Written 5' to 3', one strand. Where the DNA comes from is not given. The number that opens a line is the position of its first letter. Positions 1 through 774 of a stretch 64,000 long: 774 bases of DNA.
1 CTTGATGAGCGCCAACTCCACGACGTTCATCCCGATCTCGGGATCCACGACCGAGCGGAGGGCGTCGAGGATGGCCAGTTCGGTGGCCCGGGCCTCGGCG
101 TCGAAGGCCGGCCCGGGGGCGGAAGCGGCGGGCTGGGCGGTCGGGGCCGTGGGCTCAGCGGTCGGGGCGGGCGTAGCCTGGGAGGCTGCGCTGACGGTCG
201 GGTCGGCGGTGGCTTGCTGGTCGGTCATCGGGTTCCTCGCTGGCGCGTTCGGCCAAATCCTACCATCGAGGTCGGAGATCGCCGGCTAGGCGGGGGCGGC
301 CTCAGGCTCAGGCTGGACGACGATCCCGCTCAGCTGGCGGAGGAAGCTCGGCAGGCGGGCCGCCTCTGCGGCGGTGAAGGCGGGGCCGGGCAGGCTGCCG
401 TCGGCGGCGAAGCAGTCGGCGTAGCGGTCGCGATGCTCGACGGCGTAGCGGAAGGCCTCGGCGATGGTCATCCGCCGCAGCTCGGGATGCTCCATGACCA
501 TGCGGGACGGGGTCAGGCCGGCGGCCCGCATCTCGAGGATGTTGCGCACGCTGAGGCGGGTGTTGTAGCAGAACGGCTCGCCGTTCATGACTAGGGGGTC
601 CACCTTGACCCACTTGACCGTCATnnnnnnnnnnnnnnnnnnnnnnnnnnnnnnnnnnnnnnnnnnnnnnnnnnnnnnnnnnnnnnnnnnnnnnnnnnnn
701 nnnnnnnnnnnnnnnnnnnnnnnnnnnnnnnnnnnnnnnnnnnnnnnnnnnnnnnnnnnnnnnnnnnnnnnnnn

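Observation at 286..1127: DUF433 protein translationally coupled (ATGA) to an unrecognised 167-aa all-alpha partner: candidate two-gene (TA-like) module of a non-canonical type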

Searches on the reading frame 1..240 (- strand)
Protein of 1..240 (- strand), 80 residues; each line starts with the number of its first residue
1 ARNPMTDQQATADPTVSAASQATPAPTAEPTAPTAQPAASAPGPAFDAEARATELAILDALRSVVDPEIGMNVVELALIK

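Call 3: search_protein_families(library=pfam, proteins=[window:1-240:-], max_evalue=1)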
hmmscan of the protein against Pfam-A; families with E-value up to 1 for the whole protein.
window:1-240:- (80 aa): 1 family
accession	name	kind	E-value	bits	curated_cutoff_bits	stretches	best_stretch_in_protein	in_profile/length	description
PF01883.24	FeS_assembly_P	-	3.8e-05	24.3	23.5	1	56-80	3-27/73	Iron-sulfur cluster assembly protein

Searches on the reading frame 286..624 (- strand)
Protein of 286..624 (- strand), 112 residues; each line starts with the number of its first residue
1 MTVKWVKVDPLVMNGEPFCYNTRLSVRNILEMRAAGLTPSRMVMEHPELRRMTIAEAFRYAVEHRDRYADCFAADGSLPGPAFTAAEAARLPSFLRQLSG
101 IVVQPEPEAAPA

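Call 3: search_protein_families(library=pfam, proteins=[window:286-624:-], max_evalue=1)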
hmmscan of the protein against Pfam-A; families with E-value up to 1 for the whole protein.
window:286-624:- (112 aa): 1 family
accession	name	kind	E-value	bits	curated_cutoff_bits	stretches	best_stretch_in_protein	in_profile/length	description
PF04255.20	DUF433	-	1.3e-12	47.8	23.6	1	6-61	1-56/56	Protein of unknown function (DUF433)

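Call 4: search_protein_families(library=ncbifam, proteins=[window:286-624:-], max_evalue=1)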
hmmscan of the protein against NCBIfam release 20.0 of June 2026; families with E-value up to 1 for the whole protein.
window:286-624:- (112 aa): 0 families

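Call 33: search_solved_structures(query=window:289-624:-, max_evalue=10, show_alignments=2)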
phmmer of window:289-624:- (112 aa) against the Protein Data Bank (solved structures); distinct sequences matched with E-value up to 10: 1.
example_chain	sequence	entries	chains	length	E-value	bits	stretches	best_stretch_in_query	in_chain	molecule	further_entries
2ga1_A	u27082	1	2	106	0.81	13.3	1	6-67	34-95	Protein of unknown function DUF433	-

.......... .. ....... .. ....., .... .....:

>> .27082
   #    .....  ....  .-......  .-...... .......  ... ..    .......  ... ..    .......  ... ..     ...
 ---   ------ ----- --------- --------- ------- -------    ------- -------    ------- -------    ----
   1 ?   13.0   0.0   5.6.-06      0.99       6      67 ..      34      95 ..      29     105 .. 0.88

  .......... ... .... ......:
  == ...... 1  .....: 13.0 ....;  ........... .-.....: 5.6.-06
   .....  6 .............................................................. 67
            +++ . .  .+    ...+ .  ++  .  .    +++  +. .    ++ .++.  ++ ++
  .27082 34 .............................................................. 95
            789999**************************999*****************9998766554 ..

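Call 34: find_homologous_proteins(query=window:289-624:-)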
Query window:289-624:- (112 aa): 3118 proteins with E <= 0.001 among 3127 candidates; the best 120 are listed.
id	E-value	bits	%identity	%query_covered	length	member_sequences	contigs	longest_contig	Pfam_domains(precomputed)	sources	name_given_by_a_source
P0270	4.1e-65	235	96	100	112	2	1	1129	PF04255.21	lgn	-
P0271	2.8e-61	222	89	100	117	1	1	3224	PF04255.21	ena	-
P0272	7.7e-59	214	86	97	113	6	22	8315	PF04255.21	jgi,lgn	jgi:uncharacterized protein (DUF433 family)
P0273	5.2e-57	209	86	98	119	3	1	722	PF04255.21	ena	-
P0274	5.2e-57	209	89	92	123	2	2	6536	PF04255.21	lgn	-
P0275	7.0e-56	205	89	92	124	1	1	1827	PF04255.21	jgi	jgi:uncharacterized protein (DUF433 family)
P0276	8.7e-47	176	75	96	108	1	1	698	PF04255.21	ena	-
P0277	1.5e-46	175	73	98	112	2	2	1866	PF04255.21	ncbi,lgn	-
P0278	2.4e-46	174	73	100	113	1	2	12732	PF04255.21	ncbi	-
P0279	3.4e-46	174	74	96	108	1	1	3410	PF04255.21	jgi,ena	-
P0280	4.1e-46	174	75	99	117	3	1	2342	PF04255.21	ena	-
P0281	6.8e-45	170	76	93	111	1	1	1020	PF04255.21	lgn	-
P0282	1.1e-44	169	73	93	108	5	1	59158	PF04255.21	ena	-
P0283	1.3e-44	169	71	96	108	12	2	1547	PF04255.21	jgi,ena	-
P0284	1.6e-44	168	75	93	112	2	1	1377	PF04255.21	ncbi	-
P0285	3.3e-44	167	72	96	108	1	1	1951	PF04255.21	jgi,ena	jgi:uncharacterized protein (DUF433 family)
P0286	3.8e-44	167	70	99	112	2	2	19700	PF04255.21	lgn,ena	-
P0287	4.6e-44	167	76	92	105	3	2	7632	PF04255.21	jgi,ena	-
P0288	4.7e-44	167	70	98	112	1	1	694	PF04255.21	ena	-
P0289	4.9e-44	167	72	94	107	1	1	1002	PF04255.21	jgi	jgi:uncharacterized protein (DUF433 family)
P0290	5.7e-44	167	70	98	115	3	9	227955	PF04255.21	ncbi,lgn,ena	-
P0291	1.3e-43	165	72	98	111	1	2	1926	PF04255.21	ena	-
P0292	1.5e-43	165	68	97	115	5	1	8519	PF04255.21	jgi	jgi:uncharacterized protein (DUF433 family)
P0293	2.1e-43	165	72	93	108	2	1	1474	PF04255.21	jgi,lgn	-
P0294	2.4e-43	165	75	93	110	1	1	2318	PF04255.21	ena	-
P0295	3.8e-43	164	72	94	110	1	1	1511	PF04255.21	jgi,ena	jgi:uncharacterized protein (DUF433 family)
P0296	6.3e-43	163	70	96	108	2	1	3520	PF04255.21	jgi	jgi:uncharacterized protein (DUF433 family)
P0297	6.3e-43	163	73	96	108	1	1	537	PF04255.21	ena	-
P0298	6.9e-43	163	71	99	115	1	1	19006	PF04255.21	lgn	-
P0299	7.1e-43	163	70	94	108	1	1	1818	PF04255.21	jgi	jgi:uncharacterized protein (DUF433 family)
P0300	7.4e-43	163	69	97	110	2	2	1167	PF04255.21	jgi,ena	-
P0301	7.5e-43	163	71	93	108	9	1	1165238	PF04255.21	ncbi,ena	-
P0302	7.9e-43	163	69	93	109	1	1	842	PF04255.21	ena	-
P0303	8.0e-43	163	72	92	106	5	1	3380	PF04255.21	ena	-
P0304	8.3e-43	163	71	94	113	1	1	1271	PF04255.21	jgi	jgi:uncharacterized protein (DUF433 family)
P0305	8.4e-43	163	71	94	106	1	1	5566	PF04255.21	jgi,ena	jgi:uncharacterized protein (DUF433 family)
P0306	8.7e-43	163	70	94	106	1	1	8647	PF04255.21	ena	-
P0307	9.6e-43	163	73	92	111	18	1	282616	PF04255.21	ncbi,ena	-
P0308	1.3e-42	162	73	93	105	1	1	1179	PF04255.21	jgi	jgi:uncharacterized protein (DUF433 family)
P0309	1.4e-42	162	71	98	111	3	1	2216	PF04255.21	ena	-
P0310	1.5e-42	162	72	93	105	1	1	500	PF04255.21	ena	-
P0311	1.7e-42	162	70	94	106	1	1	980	PF04255.21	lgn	-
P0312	1.8e-42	162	69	100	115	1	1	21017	PF04255.21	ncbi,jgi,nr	ncbi:MAG: hypothetical protein QOH61_291 [Chloroflexota bacterium]|jgi:uncharacterized protein (DUF4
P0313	1.9e-42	162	67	100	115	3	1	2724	PF04255.21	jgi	jgi:uncharacterized protein (DUF433 family)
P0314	2.0e-42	162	67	100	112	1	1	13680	PF04255.21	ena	-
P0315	2.0e-42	162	71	94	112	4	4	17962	PF04255.21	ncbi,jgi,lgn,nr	ncbi:MAG TPA: DUF433 domain-containing protein [Candidatus Acidoferrales bacterium]|nr:DUF433 domain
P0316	2.4e-42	161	68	100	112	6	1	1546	PF04255.21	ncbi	-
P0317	2.7e-42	161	68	98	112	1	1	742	PF04255.21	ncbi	-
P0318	3.1e-42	161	69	100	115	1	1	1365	PF04255.21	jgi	jgi:uncharacterized protein (DUF433 family)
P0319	3.2e-42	161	68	97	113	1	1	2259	PF04255.21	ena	-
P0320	3.6e-42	161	70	96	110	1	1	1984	PF04255.21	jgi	jgi:uncharacterized protein (DUF433 family)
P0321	3.7e-42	161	70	100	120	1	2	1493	PF04255.21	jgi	jgi:uncharacterized protein (DUF433 family)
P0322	4.3e-42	161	68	98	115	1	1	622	PF04255.21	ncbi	-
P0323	4.9e-42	160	71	93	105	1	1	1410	PF04255.21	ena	-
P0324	5.3e-42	160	72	96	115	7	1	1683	PF04255.21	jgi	jgi:uncharacterized protein (DUF433 family)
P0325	5.8e-42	160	66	98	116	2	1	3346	PF04255.21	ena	-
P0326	6.3e-42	160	72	95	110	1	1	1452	PF04255.21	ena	-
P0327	7.6e-42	160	70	94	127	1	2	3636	PF04255.21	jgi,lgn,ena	-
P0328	7.7e-42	160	72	93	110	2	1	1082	PF04255.21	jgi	jgi:uncharacterized protein (DUF433 family)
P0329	7.7e-42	160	69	98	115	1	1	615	PF04255.21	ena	-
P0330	7.9e-42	160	68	100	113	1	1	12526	PF04255.21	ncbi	-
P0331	8.3e-42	160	72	92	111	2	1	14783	PF04255.21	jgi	jgi:uncharacterized protein (DUF433 family)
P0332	8.4e-42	160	70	96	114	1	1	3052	PF04255.21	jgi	jgi:uncharacterized protein (DUF433 family)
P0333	8.6e-42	160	70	93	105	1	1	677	PF04255.21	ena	-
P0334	8.7e-42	160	68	100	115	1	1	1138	PF04255.21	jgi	jgi:uncharacterized protein (DUF433 family)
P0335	9.2e-42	160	68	98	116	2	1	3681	PF04255.21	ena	-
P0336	9.4e-42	160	70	92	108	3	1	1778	PF04255.21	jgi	jgi:uncharacterized protein (DUF433 family)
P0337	9.5e-42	160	70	92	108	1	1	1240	PF04255.21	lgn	-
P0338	9.8e-42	159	72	92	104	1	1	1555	PF04255.21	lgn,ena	-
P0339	1.0e-41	159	70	98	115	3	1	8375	PF04255.21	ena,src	-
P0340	1.0e-41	159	70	96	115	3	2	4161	PF04255.21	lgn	-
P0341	1.1e-41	159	69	98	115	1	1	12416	PF04255.21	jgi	jgi:uncharacterized protein (DUF433 family)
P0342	1.2e-41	159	70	91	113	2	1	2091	PF04255.21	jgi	jgi:uncharacterized protein (DUF433 family)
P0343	1.2e-41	159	71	96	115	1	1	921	PF04255.21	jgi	jgi:uncharacterized protein (DUF433 family)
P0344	1.2e-41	159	71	92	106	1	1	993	PF04255.21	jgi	jgi:uncharacterized protein (DUF433 family)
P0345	1.3e-41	159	67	96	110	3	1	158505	PF04255.21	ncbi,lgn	-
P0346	1.3e-41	159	68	98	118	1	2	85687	PF04255.21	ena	-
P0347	1.4e-41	159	73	93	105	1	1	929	PF04255.21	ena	-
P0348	1.5e-41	159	68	97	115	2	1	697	PF04255.21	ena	-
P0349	1.5e-41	159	73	92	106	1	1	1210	PF04255.21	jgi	jgi:uncharacterized protein (DUF433 family)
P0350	1.5e-41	159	72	92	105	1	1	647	PF04255.21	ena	-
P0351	1.6e-41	159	72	92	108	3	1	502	PF04255.21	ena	-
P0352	1.8e-41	159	71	91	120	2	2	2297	PF04255.21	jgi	-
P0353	1.8e-41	159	67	98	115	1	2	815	PF04255.21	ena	-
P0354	1.9e-41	159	70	100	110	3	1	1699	PF04255.21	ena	-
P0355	2.0e-41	158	71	93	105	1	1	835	PF04255.21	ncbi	-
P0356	2.0e-41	158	71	93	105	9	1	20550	PF04255.21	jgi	jgi:uncharacterized protein (DUF433 family)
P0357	2.1e-41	158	74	91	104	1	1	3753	PF04255.21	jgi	jgi:uncharacterized protein (DUF433 family)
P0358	2.2e-41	158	73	92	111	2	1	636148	PF04255.21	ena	-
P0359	2.5e-41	158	68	98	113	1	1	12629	PF04255.21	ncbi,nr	ncbi:MAG TPA: DUF433 domain-containing protein [Candidatus Limnocylindrales bacterium]|nr:DUF433 dom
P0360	2.6e-41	158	71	92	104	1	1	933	PF04255.21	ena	-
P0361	2.8e-41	158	69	99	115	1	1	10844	PF04255.21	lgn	-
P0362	2.8e-41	158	67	99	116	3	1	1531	PF04255.21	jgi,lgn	jgi:uncharacterized protein (DUF433 family)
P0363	2.9e-41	158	66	98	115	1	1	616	PF04255.21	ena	-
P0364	3.0e-41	158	68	96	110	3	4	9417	PF04255.21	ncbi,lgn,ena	-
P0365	3.2e-41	158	71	93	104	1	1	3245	PF04255.21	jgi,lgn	-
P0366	3.2e-41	158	72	92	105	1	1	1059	PF04255.21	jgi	jgi:uncharacterized protein (DUF433 family)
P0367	3.6e-41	158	71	96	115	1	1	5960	PF04255.21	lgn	-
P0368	4.3e-41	157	73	92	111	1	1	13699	PF04255.21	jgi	jgi:uncharacterized protein (DUF433 family)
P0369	4.5e-41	157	68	93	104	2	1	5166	PF04255.21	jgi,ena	-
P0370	5.0e-41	157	67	99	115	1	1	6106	PF04255.21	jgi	jgi:uncharacterized protein (DUF433 family)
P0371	5.0e-41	157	69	92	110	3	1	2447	PF04255.21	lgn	-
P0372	5.3e-41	157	71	93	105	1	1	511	PF04255.21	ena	-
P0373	5.8e-41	157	68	100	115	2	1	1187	PF04255.21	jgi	jgi:uncharacterized protein (DUF433 family)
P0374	7.2e-41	157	67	97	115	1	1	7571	PF04255.21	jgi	jgi:uncharacterized protein (DUF433 family)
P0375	7.3e-41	157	68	98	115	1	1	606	PF04255.21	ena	-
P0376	7.4e-41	157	66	97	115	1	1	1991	PF04255.21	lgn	-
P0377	7.7e-41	157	66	100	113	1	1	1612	PF04255.21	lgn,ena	-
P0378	8.0e-41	157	70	92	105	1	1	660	PF04255.21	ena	-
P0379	8.6e-41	156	67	93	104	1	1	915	PF04255.21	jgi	-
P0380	8.6e-41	156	68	100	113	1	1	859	PF04255.21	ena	-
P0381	9.5e-41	156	69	93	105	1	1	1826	PF04255.21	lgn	-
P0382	1.0e-40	156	66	97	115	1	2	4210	PF04255.21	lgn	-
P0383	1.0e-40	156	67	93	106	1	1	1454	PF04255.21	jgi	jgi:uncharacterized protein (DUF433 family)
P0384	1.1e-40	156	69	95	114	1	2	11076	PF04255.21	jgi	jgi:uncharacterized protein (DUF433 family)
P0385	1.1e-40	156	68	94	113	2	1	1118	PF04255.21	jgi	jgi:uncharacterized protein (DUF433 family)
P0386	1.2e-40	156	69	93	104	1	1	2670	PF04255.21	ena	-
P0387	1.2e-40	156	69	93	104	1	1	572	PF04255.21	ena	-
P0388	1.2e-40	156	66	93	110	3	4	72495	PF04255.21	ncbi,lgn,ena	-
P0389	1.3e-40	156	71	93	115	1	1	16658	PF04255.21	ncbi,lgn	-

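Call 46: predict_structure(alignment_id=A3)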
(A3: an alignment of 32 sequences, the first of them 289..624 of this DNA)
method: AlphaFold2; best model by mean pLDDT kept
length: 112 residues; sequences in the alignment: 32
mean_pLDDT: 90.0   pTM: 0.82
mean pLDDT of the five models: 90.0, 81.4, 78.0, 77.0, 75.5
residues with pLDDT >= 90: 80; 70-90: 24; 50-70: 7; < 50: 1
segments of 3 or more residues with pLDDT < 50: none
pLDDT, mean of each block of 10 residues (from residue 1): 77 88 94 97 96 95 94 91 94 92 79 56
secondary structure, 60 per line:
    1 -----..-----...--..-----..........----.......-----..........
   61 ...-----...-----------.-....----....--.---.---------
elements in order: H26-34 H39-45 H51-63 H85-88 H93-96

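Call 65: search_protein_families(library=padloc, proteins=[window:289-624:-], max_evalue=1)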
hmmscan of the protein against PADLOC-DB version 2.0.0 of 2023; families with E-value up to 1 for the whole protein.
window:289-624:- (112 aa): 0 families

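Call 78: find_encoding_contigs(protein=P0388, flank=3000, max_places=3)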
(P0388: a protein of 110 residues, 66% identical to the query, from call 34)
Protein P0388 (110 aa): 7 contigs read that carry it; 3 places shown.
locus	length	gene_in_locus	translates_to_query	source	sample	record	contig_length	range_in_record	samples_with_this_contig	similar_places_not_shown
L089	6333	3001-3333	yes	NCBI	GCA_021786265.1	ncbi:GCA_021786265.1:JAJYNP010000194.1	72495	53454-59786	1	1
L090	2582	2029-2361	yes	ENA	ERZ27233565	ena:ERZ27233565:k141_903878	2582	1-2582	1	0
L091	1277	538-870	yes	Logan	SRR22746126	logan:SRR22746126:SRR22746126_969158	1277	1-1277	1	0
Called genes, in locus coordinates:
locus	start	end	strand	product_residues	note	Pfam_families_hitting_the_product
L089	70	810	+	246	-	PF01738:DLH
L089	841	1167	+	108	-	-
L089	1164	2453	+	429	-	-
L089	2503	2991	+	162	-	-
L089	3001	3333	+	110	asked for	PF04255:DUF433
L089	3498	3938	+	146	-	PF01883:FeS_assembly_P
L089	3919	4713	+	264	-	PF01923:Cob_adeno_trans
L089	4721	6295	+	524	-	PF05977:MFS_3, PF07690:MFS_1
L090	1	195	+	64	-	?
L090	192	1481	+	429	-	-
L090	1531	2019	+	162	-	-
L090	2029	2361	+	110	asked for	PF04255:DUF433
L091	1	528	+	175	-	?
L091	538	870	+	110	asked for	PF04255:DUF433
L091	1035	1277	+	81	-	?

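Call 79: find_encoding_contigs(protein=P0315, flank=3000, max_places=3)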
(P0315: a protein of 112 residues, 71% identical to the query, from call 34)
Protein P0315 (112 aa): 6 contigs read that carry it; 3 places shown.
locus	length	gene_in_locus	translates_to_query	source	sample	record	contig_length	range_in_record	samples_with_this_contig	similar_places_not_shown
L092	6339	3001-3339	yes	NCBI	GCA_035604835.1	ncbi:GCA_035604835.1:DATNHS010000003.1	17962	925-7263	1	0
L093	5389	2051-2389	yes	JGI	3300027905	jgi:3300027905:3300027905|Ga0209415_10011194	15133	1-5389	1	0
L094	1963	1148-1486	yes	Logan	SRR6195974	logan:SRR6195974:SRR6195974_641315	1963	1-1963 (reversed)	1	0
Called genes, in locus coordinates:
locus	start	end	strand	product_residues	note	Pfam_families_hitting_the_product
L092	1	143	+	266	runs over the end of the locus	PF01738:DLH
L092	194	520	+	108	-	-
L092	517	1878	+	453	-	-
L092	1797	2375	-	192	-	-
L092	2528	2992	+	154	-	-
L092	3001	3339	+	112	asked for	PF04255:DUF433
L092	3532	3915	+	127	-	PF01883:FeS_assembly_P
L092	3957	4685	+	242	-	PF01923:Cob_adeno_trans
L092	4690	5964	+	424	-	PF05977:MFS_3, PF07690:MFS_1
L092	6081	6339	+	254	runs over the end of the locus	PF01027:Bax1-I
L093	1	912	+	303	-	?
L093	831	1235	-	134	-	-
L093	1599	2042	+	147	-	-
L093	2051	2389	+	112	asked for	PF04255:DUF433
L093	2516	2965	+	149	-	PF01883:FeS_assembly_P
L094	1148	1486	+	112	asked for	PF04255:DUF433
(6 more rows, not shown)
